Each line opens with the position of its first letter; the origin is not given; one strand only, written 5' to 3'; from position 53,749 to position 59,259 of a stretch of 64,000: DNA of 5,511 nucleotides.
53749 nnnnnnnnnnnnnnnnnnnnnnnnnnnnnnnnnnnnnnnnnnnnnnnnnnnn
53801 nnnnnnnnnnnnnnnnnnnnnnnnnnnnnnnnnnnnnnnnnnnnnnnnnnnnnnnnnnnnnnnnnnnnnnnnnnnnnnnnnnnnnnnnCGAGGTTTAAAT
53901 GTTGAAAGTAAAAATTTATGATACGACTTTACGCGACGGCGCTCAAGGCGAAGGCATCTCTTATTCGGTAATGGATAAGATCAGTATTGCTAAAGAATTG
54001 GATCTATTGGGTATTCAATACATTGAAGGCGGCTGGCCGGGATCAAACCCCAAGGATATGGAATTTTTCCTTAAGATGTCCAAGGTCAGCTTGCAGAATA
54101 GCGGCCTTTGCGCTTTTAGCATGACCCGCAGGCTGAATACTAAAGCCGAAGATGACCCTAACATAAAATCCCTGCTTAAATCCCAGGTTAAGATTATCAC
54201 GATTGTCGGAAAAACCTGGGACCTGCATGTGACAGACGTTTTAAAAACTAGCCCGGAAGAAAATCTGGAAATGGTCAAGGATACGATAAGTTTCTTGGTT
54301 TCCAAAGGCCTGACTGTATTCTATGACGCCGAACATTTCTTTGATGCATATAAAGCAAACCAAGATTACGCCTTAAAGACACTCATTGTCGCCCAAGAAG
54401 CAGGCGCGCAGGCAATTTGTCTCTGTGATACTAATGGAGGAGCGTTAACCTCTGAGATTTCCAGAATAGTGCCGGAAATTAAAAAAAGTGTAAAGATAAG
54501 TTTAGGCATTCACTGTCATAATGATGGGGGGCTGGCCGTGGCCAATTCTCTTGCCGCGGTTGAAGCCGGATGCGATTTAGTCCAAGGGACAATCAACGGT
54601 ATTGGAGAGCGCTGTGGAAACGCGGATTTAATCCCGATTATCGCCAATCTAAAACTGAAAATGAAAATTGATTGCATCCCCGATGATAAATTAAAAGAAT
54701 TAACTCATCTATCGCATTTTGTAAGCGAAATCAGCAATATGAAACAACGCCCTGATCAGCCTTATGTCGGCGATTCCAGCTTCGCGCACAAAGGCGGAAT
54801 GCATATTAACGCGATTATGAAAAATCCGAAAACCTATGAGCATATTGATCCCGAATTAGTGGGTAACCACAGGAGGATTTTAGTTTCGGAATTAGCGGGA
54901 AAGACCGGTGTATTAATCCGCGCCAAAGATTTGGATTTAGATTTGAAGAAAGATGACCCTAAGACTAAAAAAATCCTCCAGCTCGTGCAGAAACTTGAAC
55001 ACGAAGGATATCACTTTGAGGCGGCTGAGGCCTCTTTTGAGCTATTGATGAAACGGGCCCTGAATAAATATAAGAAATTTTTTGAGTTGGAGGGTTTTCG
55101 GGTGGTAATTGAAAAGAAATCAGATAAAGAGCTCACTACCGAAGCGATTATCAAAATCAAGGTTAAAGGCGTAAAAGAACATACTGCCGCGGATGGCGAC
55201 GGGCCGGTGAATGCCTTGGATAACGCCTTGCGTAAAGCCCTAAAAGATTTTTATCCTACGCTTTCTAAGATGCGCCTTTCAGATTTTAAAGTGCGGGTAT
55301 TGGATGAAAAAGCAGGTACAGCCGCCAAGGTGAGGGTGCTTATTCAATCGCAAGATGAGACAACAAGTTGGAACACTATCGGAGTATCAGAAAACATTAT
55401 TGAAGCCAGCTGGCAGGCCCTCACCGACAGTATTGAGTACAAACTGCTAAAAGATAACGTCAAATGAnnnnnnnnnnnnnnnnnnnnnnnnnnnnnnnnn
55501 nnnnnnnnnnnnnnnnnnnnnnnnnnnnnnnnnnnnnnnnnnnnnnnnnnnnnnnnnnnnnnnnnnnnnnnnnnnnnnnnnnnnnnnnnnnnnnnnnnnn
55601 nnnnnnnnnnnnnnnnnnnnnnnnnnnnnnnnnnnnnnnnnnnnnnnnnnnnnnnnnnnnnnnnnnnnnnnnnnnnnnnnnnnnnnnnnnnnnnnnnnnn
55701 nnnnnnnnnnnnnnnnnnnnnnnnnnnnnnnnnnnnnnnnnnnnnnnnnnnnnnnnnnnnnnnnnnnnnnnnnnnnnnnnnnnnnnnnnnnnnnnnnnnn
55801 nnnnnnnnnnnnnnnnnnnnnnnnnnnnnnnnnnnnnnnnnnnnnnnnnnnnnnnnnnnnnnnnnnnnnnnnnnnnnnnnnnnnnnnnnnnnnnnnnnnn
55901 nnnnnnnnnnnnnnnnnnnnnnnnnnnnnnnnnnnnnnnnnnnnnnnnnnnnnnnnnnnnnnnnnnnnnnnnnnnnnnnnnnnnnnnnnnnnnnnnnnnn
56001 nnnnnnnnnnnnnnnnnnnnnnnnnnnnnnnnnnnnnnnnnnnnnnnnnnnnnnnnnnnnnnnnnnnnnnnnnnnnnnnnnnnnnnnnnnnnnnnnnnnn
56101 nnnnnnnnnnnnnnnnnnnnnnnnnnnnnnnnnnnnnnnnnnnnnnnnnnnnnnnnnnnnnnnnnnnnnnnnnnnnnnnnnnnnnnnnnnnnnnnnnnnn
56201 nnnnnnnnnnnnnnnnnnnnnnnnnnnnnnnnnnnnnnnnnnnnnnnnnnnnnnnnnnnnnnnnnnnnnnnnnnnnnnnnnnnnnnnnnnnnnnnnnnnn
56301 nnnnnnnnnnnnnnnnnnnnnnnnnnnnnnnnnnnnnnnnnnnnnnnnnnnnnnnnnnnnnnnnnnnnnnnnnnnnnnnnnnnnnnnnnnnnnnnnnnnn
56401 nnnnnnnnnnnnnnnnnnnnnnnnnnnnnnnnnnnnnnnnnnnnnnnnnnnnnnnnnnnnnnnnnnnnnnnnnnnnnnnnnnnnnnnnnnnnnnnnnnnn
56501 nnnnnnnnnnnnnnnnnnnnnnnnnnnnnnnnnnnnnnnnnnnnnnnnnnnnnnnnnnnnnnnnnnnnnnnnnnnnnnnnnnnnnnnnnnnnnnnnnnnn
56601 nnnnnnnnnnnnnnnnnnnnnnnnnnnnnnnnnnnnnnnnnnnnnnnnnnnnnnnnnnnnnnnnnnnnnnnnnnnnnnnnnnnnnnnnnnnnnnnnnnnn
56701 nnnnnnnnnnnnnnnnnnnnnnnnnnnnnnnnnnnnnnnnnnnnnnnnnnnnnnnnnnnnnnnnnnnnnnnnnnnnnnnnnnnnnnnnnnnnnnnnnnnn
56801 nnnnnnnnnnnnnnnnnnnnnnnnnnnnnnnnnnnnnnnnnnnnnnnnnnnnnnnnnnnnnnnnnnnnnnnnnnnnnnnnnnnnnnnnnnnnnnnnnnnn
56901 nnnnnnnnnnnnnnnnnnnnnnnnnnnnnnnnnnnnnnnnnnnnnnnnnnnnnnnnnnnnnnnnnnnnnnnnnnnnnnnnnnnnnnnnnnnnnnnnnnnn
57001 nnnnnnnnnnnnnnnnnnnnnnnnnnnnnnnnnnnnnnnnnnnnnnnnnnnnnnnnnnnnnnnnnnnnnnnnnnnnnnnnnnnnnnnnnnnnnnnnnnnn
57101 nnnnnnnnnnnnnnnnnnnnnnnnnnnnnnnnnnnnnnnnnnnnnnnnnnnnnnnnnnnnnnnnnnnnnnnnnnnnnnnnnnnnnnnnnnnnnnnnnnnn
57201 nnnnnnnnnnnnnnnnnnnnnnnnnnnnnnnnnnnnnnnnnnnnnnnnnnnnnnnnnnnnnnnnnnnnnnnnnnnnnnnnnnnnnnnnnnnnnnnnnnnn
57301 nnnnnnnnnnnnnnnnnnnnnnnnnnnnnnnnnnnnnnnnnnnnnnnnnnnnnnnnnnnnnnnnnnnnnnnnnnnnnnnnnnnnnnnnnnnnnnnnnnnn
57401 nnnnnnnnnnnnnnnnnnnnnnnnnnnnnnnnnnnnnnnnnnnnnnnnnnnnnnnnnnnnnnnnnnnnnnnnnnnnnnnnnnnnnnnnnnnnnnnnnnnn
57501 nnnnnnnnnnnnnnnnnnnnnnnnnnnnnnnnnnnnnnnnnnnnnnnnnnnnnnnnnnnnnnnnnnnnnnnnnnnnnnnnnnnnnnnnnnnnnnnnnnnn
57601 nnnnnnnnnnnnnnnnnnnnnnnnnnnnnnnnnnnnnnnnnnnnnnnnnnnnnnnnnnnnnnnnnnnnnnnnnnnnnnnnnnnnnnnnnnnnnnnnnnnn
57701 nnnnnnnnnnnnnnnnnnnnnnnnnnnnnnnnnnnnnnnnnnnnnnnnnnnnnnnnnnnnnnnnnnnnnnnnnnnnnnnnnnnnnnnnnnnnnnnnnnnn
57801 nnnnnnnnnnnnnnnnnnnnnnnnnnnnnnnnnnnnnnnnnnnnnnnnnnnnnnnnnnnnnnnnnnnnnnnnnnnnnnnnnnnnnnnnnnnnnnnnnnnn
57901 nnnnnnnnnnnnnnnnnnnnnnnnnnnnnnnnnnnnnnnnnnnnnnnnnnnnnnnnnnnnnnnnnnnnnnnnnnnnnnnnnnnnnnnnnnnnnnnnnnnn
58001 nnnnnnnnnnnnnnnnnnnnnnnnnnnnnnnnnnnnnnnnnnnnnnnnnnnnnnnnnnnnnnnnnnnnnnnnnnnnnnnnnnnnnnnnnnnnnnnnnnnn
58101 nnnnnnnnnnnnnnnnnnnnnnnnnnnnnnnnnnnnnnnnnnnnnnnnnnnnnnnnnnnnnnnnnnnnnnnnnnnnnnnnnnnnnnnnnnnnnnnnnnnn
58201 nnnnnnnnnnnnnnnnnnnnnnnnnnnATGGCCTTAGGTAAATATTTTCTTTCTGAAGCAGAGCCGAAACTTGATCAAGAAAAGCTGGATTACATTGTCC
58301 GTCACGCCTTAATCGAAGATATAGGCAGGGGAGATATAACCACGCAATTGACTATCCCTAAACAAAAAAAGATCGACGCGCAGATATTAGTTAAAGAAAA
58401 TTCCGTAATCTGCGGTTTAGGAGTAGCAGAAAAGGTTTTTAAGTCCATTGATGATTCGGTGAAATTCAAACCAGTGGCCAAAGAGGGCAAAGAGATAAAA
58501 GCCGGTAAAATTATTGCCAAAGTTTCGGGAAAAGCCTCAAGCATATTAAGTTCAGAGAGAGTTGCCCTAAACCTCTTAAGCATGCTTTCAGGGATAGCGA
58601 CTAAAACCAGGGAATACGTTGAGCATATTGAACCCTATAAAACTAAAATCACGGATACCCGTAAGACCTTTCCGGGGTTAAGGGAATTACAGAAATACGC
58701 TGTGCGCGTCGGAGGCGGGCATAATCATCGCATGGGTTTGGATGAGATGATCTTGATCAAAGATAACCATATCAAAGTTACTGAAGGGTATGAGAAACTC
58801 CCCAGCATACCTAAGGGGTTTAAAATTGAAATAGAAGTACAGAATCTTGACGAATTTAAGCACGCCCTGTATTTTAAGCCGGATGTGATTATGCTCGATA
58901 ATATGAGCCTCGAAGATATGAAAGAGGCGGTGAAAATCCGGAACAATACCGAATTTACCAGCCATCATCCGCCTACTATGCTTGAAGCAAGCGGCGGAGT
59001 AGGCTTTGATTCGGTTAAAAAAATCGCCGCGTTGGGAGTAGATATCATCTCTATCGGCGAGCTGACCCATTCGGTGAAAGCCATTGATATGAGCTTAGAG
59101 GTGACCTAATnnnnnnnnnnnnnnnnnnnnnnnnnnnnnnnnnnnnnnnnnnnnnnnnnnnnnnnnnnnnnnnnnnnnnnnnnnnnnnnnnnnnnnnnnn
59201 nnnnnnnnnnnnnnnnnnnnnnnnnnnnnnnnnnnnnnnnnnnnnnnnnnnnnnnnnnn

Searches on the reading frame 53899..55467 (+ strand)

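Call 16: search_protein_families(library=pfam, proteins=[window:53899-55467:+])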
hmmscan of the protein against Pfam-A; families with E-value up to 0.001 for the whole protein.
window:53899-55467:+ (522 aa): 3 families
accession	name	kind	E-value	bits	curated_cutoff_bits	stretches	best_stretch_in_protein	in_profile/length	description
PF00682.25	HMGL-like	-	1e-48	166.5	29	1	3-274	1-259/260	HMGL-like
PF08502.15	LeuA_dimer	-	2.5e-29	102.3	24.9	1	375-515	2-130/131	LeuA allosteric (dimerisation) domain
PF22617.1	HCS_D2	-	2.6e-17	63.4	27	1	290-366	2-77/82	Homocitrate synthase post-HMGL domain-like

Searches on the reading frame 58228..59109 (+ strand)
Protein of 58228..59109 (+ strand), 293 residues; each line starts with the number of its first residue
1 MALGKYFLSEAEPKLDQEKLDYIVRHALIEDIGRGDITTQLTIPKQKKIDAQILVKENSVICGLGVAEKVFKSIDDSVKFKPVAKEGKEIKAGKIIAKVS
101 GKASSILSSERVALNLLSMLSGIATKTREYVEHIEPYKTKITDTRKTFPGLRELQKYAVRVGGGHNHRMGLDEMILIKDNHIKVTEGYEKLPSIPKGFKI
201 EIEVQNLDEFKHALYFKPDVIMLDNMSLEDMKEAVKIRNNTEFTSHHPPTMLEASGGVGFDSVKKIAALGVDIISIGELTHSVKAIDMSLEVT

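Call 16: search_protein_families(library=pfam, proteins=[window:58228-59109:+])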
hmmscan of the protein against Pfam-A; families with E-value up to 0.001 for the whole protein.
window:58228-59109:+ (293 aa): 2 families
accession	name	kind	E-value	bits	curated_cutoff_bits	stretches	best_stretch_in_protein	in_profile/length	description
PF01729.25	QRPTase_C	-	2.7e-56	190.3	23.1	1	123-291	1-169/169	Quinolinate phosphoribosyl transferase, C-terminal domain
PF02749.22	QRPTase_N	-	1.1e-20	74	27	1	36-121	1-82/82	Quinolinate phosphoribosyl transferase, N-terminal domain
